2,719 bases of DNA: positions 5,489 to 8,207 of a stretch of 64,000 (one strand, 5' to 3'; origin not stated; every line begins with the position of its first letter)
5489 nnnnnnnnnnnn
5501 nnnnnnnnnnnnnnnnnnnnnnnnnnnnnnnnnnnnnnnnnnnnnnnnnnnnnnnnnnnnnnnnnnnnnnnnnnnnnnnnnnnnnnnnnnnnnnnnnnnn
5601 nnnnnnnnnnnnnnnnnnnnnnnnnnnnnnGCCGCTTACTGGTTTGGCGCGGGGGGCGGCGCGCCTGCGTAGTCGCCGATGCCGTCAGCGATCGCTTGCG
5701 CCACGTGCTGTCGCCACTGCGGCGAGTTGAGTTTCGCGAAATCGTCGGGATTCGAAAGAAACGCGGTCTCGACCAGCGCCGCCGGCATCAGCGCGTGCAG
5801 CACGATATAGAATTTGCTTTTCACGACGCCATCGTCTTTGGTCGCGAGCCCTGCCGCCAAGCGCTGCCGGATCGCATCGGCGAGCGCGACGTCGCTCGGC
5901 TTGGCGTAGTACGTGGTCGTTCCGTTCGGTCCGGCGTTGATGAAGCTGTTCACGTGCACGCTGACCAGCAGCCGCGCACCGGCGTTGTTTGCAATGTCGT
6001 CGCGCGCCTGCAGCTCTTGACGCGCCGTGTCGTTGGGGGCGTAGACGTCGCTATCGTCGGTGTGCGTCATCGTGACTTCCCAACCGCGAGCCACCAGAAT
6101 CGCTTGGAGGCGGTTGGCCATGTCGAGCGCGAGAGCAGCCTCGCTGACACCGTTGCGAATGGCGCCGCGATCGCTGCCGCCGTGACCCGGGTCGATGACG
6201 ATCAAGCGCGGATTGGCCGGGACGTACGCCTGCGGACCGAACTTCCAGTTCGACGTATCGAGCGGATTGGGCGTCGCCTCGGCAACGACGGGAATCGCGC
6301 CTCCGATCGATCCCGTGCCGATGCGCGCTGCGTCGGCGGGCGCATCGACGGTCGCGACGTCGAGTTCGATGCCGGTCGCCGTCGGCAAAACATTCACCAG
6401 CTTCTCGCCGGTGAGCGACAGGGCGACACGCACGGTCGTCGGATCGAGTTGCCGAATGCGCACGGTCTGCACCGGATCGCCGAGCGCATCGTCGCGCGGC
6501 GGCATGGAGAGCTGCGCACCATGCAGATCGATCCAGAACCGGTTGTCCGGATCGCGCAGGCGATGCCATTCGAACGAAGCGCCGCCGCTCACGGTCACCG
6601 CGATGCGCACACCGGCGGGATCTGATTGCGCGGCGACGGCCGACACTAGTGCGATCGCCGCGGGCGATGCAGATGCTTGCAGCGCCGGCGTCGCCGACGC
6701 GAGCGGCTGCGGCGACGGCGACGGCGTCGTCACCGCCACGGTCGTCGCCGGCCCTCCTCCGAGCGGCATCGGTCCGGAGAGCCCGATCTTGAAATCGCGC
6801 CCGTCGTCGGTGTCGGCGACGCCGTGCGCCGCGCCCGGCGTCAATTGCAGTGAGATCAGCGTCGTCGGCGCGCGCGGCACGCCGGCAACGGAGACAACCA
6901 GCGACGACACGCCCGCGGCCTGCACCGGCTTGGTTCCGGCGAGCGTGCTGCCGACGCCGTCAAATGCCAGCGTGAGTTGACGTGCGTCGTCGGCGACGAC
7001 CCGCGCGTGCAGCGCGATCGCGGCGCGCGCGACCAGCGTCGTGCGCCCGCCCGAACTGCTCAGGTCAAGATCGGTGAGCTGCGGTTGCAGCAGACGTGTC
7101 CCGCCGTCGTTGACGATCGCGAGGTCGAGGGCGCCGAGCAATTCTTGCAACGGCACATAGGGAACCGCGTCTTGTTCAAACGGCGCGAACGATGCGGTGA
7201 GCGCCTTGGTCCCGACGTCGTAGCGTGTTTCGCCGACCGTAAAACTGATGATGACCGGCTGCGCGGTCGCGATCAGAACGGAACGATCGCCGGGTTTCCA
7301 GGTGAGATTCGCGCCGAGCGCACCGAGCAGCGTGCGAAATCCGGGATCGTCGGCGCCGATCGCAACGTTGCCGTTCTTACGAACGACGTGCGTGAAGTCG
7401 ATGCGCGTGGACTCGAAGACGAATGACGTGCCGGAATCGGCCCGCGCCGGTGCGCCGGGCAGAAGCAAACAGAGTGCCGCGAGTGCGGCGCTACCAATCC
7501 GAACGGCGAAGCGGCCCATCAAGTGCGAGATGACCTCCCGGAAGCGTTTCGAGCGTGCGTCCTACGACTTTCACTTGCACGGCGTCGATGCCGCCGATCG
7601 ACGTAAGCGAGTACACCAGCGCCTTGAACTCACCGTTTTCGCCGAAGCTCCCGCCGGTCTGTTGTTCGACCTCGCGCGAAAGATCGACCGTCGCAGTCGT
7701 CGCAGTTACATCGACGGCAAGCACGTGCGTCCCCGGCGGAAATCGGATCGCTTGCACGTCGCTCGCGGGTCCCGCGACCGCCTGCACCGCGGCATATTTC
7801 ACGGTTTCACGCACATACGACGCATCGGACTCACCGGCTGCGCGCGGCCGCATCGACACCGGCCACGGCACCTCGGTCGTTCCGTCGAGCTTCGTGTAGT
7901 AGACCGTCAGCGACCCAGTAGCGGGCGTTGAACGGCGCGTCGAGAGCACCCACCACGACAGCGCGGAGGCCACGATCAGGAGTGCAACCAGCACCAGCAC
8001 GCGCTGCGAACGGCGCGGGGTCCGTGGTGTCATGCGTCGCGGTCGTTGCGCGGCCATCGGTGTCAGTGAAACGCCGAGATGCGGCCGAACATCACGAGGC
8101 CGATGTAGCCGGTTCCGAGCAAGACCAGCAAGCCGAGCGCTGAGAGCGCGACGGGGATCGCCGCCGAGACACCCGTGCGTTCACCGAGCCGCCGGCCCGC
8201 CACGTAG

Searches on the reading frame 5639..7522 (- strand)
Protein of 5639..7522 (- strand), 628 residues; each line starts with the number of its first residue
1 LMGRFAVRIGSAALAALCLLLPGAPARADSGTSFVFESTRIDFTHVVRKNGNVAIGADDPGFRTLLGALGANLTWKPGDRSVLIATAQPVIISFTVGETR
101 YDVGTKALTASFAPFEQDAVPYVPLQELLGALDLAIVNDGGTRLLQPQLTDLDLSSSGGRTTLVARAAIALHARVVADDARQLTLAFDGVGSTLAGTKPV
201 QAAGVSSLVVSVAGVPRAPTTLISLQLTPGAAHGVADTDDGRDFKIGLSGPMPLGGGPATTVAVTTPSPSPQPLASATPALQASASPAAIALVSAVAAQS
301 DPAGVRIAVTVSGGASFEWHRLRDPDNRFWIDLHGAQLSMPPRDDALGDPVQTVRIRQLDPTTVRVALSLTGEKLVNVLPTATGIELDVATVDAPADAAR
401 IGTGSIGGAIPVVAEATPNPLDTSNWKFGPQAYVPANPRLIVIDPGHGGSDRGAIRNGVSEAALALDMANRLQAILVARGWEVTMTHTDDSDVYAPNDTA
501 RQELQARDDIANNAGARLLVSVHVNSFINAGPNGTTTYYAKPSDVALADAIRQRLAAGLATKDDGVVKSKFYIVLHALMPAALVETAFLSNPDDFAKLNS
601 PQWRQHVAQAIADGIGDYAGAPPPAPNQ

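Call 64: search_protein_families(library=pfam, proteins=[window:5639-7522:-], max_evalue=0.001)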
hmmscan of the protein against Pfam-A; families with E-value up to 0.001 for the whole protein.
window:5639-7522:- (628 aa): 3 families
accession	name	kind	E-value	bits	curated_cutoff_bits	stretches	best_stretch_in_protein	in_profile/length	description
PF01520.23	Amidase_3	-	9.4e-48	163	27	1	441-615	1-172/174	N-acetylmuramoyl-L-alanine amidase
PF11741.13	AMIN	-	2.7e-08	34.3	20.5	1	299-373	5-83/101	AMIN domain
PF07833.16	Cu_amine_oxidN1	-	5.1e-06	26.8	24.2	1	62-143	24-104/108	Copper amine oxidase N-terminal domain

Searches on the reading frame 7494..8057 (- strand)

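Call 64: search_protein_families(library=pfam, proteins=[window:7494-8057:-], max_evalue=0.001)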
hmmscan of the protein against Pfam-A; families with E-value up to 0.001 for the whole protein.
window:7494-8057:- (188 aa): 1 family
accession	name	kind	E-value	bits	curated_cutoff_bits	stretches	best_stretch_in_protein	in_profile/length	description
PF10646.14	Germane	-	4.4e-14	53.5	23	1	51-170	1-117/117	Sporulation and spore germination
